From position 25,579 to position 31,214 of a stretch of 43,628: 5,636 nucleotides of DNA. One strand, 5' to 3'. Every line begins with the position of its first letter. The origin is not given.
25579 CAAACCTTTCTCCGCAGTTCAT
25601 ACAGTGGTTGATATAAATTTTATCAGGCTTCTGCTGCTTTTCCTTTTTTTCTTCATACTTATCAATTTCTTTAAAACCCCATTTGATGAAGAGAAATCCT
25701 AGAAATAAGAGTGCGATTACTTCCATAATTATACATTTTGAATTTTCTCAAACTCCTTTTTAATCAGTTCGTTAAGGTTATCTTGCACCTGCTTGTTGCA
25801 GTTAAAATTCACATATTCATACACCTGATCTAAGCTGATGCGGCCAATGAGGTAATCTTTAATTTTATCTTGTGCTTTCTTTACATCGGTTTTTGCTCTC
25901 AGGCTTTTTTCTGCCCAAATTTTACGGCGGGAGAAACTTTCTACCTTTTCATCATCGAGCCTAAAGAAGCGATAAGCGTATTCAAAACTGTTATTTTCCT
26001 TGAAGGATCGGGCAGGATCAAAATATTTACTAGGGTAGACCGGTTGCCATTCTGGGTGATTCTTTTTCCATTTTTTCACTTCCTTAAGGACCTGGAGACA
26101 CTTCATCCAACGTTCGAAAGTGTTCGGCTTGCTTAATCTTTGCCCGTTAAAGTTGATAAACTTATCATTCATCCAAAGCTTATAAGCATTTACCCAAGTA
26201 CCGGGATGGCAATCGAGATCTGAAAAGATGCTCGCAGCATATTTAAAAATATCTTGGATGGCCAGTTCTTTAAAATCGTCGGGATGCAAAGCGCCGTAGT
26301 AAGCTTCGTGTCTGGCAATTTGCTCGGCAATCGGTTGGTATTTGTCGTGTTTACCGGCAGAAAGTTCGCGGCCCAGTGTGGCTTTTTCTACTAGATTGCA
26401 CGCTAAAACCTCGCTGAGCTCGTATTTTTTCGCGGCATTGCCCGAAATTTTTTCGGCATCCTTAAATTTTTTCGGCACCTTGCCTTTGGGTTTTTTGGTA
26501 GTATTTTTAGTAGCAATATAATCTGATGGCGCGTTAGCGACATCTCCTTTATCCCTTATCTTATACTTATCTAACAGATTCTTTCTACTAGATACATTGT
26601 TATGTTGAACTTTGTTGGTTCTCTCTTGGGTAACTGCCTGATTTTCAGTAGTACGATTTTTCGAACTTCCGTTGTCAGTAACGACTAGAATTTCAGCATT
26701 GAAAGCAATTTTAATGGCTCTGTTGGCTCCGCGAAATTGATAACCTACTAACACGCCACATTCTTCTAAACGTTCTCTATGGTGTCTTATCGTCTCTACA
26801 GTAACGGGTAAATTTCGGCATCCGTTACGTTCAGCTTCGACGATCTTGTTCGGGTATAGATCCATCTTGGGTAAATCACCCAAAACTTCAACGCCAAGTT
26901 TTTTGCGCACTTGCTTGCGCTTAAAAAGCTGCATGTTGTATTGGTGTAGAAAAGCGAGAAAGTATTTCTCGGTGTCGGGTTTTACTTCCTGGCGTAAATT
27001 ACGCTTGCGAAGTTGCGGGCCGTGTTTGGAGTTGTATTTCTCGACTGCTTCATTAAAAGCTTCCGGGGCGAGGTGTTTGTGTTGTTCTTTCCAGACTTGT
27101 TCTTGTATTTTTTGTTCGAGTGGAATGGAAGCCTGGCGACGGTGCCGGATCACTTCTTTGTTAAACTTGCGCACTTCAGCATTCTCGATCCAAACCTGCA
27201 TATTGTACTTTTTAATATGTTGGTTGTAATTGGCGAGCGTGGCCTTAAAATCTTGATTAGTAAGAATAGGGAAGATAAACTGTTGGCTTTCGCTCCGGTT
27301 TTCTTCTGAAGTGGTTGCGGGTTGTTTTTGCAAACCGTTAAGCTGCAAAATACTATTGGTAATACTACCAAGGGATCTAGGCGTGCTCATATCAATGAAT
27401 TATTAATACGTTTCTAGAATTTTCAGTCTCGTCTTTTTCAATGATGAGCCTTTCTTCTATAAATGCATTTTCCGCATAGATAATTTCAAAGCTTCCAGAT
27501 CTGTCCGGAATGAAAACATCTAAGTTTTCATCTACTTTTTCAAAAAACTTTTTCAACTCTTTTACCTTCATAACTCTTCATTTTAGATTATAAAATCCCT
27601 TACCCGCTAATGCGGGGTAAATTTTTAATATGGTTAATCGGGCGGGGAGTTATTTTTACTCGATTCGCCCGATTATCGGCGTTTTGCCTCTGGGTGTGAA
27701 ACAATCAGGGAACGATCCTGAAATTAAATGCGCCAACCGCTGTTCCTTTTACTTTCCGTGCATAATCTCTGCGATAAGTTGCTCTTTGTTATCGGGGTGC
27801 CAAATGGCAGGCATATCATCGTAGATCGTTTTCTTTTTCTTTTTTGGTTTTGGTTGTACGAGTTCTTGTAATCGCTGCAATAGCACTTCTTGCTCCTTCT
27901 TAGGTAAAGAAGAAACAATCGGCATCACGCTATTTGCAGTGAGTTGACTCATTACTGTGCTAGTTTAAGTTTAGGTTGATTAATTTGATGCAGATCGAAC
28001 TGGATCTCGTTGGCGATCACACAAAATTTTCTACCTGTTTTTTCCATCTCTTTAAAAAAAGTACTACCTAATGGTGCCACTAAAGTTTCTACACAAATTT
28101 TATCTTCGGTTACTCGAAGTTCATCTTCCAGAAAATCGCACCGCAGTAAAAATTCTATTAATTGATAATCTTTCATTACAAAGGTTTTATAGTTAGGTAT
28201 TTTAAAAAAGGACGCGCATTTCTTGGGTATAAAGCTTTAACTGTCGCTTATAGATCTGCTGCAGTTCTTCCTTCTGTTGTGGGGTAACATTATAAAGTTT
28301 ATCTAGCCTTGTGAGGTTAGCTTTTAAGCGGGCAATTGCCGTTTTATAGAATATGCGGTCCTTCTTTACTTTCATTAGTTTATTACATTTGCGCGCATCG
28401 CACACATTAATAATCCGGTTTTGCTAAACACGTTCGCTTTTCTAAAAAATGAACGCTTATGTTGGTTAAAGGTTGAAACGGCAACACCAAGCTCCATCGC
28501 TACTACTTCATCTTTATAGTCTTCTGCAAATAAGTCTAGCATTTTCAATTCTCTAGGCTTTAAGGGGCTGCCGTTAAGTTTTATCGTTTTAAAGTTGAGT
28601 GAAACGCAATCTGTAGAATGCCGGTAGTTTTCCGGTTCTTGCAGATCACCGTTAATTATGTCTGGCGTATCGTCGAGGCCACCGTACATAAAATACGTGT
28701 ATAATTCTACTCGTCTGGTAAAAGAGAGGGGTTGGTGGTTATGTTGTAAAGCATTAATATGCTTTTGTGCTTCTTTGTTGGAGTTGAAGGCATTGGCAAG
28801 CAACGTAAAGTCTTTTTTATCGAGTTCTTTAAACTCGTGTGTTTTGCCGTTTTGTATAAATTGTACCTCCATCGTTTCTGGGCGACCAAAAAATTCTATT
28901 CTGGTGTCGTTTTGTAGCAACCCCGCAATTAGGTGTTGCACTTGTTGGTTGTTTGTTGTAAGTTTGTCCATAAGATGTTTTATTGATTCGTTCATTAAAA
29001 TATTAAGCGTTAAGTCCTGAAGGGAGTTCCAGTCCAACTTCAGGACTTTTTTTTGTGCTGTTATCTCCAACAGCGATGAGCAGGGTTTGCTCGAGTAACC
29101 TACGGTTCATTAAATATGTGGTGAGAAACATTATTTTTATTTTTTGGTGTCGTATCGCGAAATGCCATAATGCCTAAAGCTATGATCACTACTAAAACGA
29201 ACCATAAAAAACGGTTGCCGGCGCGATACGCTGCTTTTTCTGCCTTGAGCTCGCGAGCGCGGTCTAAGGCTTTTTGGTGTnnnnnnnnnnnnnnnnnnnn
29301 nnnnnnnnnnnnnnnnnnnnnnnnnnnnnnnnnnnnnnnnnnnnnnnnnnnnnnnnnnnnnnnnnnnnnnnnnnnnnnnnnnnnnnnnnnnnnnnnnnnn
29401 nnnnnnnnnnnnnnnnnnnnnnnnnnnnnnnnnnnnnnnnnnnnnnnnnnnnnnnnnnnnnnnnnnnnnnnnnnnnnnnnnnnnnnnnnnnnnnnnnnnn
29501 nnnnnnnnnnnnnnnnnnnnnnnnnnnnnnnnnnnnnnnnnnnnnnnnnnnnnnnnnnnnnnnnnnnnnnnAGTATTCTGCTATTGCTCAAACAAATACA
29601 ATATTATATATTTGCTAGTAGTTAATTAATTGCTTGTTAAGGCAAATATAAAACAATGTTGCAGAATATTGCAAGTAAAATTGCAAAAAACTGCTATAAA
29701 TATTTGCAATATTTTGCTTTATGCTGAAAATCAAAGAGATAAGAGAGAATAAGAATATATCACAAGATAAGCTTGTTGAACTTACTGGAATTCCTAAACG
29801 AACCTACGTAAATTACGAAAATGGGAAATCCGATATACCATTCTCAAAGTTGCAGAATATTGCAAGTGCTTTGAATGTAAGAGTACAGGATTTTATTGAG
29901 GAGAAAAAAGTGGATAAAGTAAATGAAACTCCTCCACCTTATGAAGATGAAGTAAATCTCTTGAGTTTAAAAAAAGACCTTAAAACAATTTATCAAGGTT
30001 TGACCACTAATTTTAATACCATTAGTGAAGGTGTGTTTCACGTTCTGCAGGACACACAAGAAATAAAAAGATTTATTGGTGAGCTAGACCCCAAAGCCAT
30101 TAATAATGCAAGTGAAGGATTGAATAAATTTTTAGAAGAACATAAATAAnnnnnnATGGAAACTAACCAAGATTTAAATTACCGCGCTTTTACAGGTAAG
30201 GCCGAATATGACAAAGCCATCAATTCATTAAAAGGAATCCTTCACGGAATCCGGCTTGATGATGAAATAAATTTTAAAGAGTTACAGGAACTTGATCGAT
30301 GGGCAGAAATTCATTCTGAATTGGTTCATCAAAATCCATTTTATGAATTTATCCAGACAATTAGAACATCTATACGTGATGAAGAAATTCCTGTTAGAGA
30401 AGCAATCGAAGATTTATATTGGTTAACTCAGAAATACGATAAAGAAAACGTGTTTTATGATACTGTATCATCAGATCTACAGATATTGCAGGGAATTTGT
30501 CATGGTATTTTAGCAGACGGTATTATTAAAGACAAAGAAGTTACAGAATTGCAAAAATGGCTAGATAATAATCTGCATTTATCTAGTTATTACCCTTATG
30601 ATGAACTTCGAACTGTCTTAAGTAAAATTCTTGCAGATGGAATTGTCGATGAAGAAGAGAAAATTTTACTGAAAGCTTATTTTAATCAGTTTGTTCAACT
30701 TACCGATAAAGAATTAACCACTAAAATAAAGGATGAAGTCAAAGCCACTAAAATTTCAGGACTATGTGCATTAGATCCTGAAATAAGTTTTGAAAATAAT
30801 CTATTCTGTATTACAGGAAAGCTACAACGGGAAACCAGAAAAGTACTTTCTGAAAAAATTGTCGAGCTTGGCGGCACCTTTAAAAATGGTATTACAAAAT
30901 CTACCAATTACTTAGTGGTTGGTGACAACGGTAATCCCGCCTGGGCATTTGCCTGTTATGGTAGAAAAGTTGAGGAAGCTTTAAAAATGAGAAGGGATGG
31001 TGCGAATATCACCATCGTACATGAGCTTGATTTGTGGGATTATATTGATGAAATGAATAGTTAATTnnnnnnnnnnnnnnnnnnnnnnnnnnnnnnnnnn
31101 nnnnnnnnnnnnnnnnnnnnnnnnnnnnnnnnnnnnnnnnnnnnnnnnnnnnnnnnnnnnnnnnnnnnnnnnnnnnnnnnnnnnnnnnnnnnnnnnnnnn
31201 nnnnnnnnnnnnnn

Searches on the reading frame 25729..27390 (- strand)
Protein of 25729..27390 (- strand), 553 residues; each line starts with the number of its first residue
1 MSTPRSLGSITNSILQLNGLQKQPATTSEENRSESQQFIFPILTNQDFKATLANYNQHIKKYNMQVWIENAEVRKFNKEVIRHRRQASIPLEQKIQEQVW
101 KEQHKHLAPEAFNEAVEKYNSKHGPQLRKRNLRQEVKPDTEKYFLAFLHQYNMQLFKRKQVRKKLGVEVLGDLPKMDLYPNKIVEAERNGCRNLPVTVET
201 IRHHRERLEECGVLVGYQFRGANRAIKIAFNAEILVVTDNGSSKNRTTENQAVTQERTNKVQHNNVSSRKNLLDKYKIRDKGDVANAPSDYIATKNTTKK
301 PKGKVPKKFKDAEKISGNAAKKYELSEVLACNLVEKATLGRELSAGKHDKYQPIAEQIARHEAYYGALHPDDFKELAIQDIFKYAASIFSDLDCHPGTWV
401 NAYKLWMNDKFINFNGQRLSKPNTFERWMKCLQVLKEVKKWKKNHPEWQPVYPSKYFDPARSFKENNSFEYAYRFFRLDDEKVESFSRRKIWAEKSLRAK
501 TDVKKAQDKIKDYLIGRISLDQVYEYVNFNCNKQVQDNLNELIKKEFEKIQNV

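Call 32: search_protein_families(library=pfam, proteins=[window:25729-27390:-], max_evalue=0.001)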
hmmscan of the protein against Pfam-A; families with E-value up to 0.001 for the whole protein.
window:25729-27390:- (553 aa): 0 families

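Call 70: search_protein_families(library=pfam, proteins=[window:25729-27390:-], max_evalue=1)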
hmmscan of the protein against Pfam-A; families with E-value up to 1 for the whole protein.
window:25729-27390:- (553 aa): 1 family
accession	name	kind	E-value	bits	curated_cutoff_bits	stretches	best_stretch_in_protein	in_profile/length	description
PF20131.4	MC3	-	0.22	11.4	23.2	0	222-265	90-132/159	ABC-three component (ABC-3C) system Middle Component 3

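Call 71: search_protein_families(library=phrogs, proteins=[window:25729-27390:-], max_evalue=0.001)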
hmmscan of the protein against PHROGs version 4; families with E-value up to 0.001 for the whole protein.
window:25729-27390:- (553 aa): 0 families

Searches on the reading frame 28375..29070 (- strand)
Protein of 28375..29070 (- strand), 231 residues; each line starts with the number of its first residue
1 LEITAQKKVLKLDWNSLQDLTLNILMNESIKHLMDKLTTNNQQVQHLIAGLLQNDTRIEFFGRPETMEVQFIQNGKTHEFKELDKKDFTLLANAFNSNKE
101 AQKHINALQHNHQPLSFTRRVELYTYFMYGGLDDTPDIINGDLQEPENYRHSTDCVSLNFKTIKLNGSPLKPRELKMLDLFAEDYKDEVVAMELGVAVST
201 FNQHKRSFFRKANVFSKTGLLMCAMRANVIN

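Call 32: search_protein_families(library=pfam, proteins=[window:28375-29070:-], max_evalue=0.001)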
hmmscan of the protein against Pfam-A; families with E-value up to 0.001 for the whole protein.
window:28375-29070:- (231 aa): 1 family
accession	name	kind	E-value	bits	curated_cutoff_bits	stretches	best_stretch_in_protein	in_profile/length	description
PF00196.25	GerE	-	3.6e-07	30.2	23.5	1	169-223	2-56/57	Bacterial regulatory proteins, luxR family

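Call 70: search_protein_families(library=pfam, proteins=[window:28375-29070:-], max_evalue=1)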
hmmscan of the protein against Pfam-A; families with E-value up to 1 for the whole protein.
window:28375-29070:- (231 aa): 5 families
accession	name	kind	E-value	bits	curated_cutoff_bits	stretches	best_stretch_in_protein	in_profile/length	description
PF00196.25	GerE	-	3.6e-07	30.2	23.5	1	169-223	2-56/57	Bacterial regulatory proteins, luxR family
PF09669.15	Phage_pRha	-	0.016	16.2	29.9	1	42-103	15-78/91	Phage regulatory protein Rha (Phage_pRha)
PF08349.16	DUF1722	-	0.056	14.1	22.5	1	70-110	17-57/117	Protein of unknown function (DUF1722)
PF10224.14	DUF2205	-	0.088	13.4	26.7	1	7-54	23-66/75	Short coiled-coil protein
PF08444.16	Gly_acyl_tr_C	-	0.19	12.4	27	1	76-116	41-81/89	Aralkyl acyl-CoA:amino acid N-acyltransferase, C-terminal region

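Call 71: search_protein_families(library=phrogs, proteins=[window:28375-29070:-], max_evalue=0.001)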
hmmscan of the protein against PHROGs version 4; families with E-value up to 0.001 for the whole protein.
window:28375-29070:- (231 aa): 1 family
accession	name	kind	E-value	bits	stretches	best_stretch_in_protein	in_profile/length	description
phrog_10300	-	transcription regulation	7.8e-15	56.3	1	57-230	3-181/182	transcriptional regulator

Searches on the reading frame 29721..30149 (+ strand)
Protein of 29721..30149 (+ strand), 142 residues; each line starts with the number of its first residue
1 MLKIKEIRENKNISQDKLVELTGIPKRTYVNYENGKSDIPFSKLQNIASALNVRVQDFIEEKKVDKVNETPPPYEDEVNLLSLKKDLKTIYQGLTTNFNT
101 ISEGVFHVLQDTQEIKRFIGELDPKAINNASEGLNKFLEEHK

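Call 32: search_protein_families(library=pfam, proteins=[window:29721-30149:+], max_evalue=0.001)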
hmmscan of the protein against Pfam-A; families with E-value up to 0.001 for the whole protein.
window:29721-30149:+ (142 aa): 4 families
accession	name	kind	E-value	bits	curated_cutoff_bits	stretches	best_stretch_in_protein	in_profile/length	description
PF01381.28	HTH_3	-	8.3e-13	48.6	23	1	4-58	1-55/55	Helix-turn-helix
PF12844.13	HTH_19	-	1.9e-11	44.2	30.2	1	3-57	3-57/64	Helix-turn-helix domain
PF13443.12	HTH_26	-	1.4e-08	35.3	22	1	3-60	1-59/63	Cro/C1-type HTH DNA-binding domain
PF13560.12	HTH_31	-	0.00041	21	27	1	5-53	7-56/64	Helix-turn-helix domain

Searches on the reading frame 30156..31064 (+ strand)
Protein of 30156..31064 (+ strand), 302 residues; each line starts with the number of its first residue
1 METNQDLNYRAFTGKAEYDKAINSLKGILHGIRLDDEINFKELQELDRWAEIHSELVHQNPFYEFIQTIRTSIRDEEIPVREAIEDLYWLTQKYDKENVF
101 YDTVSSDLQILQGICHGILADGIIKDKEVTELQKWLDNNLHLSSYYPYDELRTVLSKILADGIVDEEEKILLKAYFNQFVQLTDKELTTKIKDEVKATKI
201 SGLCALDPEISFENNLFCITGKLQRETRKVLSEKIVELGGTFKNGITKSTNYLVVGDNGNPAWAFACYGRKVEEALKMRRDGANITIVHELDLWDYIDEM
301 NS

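Call 32: search_protein_families(library=pfam, proteins=[window:30156-31064:+], max_evalue=0.001)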
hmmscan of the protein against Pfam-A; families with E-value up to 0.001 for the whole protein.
window:30156-31064:+ (302 aa): 1 family
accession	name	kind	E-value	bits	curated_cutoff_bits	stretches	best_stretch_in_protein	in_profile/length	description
PF00533.33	BRCT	-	9e-08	32.7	21.3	1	212-267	6-52/78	BRCA1 C Terminus (BRCT) domain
